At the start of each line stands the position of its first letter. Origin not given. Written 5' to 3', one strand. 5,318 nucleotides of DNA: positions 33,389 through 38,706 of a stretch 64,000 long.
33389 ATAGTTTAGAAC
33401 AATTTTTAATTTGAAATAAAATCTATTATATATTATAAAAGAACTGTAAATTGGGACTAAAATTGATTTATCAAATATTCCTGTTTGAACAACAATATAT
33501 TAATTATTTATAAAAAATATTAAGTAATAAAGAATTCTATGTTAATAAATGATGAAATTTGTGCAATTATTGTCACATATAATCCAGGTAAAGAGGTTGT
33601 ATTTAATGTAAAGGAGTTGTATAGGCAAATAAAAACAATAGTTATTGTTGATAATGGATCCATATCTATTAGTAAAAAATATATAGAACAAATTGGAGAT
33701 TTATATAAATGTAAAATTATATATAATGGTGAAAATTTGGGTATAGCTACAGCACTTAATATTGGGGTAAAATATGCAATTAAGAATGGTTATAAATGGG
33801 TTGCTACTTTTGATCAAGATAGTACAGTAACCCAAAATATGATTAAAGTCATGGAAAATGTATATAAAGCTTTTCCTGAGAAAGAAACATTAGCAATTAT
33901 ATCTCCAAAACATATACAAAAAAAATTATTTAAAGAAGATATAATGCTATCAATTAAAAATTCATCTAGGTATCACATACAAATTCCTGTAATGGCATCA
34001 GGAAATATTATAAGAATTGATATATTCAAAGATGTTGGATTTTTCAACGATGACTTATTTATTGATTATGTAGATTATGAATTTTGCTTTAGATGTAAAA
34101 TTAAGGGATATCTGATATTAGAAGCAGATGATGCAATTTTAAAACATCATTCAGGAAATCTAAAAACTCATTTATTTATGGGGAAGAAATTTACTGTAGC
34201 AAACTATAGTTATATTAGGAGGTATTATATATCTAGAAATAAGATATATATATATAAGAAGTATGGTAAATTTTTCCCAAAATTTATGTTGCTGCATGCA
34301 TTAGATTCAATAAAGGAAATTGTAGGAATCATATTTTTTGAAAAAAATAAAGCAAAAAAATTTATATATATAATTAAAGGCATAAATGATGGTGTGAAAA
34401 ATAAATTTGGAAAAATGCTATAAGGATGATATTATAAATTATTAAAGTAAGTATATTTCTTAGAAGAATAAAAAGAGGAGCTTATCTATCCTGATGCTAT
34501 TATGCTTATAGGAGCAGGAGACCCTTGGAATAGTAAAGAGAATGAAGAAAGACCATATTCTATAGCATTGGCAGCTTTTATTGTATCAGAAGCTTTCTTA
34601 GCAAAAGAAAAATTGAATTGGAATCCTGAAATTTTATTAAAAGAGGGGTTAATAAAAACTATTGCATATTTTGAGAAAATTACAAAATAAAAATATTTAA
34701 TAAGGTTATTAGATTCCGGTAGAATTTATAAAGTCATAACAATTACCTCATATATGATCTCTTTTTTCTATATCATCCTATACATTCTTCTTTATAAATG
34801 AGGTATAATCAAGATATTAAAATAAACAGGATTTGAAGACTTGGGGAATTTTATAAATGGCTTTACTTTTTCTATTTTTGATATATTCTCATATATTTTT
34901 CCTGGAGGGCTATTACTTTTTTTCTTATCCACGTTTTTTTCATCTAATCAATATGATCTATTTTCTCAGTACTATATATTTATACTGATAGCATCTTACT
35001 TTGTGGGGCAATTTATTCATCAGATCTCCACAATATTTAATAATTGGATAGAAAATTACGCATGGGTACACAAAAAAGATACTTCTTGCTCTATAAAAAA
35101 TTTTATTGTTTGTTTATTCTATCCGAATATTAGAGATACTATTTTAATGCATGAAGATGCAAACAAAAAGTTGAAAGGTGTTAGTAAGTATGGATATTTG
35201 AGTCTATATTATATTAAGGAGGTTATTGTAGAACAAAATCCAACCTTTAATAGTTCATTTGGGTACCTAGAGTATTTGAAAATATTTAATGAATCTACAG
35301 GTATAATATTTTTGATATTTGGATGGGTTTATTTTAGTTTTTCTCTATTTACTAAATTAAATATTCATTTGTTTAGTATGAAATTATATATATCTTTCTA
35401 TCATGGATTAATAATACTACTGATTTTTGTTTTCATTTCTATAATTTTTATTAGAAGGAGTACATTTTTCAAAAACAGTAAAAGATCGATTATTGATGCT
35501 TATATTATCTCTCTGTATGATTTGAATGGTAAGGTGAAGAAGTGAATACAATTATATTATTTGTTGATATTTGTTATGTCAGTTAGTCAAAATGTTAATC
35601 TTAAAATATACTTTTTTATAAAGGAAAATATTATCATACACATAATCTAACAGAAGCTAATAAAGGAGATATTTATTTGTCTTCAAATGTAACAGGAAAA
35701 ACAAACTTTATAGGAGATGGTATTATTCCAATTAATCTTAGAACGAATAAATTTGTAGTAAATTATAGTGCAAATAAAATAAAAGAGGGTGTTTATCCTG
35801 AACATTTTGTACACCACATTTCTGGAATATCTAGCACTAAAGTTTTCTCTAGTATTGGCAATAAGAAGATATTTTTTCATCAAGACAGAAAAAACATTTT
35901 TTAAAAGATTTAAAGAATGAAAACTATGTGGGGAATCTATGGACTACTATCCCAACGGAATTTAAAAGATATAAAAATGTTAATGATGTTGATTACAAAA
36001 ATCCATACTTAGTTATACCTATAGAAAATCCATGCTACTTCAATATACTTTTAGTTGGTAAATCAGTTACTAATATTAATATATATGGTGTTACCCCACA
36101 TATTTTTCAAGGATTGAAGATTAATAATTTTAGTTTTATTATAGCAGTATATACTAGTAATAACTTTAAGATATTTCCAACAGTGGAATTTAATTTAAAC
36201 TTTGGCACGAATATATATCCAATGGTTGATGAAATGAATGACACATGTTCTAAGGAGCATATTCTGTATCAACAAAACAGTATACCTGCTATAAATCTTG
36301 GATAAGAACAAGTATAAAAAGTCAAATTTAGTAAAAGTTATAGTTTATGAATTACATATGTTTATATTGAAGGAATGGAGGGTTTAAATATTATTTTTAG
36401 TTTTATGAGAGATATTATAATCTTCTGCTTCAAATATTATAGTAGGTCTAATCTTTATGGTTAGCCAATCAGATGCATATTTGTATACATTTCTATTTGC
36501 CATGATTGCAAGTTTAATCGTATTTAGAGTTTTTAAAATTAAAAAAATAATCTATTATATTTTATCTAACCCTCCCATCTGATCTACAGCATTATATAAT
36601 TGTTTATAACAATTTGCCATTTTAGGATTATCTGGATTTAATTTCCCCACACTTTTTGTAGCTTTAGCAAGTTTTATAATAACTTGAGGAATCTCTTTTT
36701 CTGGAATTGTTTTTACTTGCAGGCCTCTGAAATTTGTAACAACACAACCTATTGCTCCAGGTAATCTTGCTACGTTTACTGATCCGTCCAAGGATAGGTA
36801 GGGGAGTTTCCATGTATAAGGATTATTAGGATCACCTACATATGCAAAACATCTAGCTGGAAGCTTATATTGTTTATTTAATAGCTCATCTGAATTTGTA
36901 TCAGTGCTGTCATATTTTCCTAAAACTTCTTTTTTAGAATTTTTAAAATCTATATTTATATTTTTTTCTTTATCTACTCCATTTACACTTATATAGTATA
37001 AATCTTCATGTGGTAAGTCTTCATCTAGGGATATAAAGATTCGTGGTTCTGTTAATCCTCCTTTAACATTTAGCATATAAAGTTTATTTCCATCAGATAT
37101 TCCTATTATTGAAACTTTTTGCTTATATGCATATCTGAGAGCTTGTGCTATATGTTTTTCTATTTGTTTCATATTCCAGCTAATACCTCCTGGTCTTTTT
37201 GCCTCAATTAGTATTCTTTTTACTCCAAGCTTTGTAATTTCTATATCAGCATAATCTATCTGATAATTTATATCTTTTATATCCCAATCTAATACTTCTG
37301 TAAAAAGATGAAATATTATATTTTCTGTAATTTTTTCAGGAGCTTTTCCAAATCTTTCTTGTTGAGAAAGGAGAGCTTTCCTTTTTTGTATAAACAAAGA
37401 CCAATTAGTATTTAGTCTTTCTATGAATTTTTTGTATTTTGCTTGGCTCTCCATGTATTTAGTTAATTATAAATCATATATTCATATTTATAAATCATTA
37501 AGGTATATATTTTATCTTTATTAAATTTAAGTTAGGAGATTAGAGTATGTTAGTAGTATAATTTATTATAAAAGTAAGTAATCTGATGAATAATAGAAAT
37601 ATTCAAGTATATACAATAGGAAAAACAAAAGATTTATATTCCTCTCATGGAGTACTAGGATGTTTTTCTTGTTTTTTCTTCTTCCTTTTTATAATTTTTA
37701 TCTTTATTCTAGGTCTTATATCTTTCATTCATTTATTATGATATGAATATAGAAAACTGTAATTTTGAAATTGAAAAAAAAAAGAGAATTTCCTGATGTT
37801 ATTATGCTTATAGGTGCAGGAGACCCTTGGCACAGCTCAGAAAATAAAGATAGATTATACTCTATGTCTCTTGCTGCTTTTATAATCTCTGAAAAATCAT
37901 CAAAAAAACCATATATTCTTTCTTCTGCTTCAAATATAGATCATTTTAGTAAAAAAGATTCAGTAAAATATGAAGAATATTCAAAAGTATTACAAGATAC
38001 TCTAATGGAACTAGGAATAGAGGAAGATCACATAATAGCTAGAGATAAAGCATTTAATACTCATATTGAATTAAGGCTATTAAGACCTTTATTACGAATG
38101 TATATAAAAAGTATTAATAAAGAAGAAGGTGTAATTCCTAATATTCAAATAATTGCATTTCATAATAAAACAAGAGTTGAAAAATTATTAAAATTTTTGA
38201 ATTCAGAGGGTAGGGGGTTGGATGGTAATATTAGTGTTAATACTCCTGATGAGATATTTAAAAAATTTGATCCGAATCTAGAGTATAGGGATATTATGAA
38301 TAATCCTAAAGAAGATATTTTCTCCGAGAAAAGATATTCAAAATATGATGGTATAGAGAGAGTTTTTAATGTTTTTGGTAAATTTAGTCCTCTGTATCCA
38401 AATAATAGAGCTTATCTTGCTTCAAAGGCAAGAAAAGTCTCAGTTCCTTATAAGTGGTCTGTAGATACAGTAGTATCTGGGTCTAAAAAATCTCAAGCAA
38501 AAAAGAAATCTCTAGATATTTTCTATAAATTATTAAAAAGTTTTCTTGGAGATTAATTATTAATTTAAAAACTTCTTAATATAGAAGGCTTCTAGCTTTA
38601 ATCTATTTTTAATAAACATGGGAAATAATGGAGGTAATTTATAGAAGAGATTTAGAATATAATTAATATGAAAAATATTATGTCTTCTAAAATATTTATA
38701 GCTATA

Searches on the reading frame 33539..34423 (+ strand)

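Call 6: search_protein_families(library=pfam, proteins=[window:33539-34423:+], max_evalue=0.01)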
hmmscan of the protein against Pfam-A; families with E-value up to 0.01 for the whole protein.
window:33539-34423:+ (294 aa): 2 families
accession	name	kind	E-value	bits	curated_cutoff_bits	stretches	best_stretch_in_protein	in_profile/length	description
PF00535.33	Glycos_transf_2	-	6.2e-14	52.7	23.3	1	9-107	2-101/168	Glycosyl transferase family 2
PF13632.12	Glyco_trans_2_3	-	1.2e-05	25.7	27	1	87-202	1-123/198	Glycosyl transferase family group 2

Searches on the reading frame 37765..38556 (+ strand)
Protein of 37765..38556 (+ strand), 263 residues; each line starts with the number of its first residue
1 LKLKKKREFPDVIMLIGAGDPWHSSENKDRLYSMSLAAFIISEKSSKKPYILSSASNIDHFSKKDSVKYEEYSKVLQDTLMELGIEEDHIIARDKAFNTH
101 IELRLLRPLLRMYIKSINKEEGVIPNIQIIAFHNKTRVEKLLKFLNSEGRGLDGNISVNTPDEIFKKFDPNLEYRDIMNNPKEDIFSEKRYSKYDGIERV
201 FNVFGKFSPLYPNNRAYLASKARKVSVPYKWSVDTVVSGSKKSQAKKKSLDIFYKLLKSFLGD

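Call 6: search_protein_families(library=pfam, proteins=[window:37765-38556:+], max_evalue=0.01)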
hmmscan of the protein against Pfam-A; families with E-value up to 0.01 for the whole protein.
window:37765-38556:+ (263 aa): 1 family
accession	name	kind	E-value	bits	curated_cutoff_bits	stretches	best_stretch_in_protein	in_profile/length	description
PF02698.23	DUF218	-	0.0069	16.8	27.6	0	68-114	38-81/133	DUF218 domain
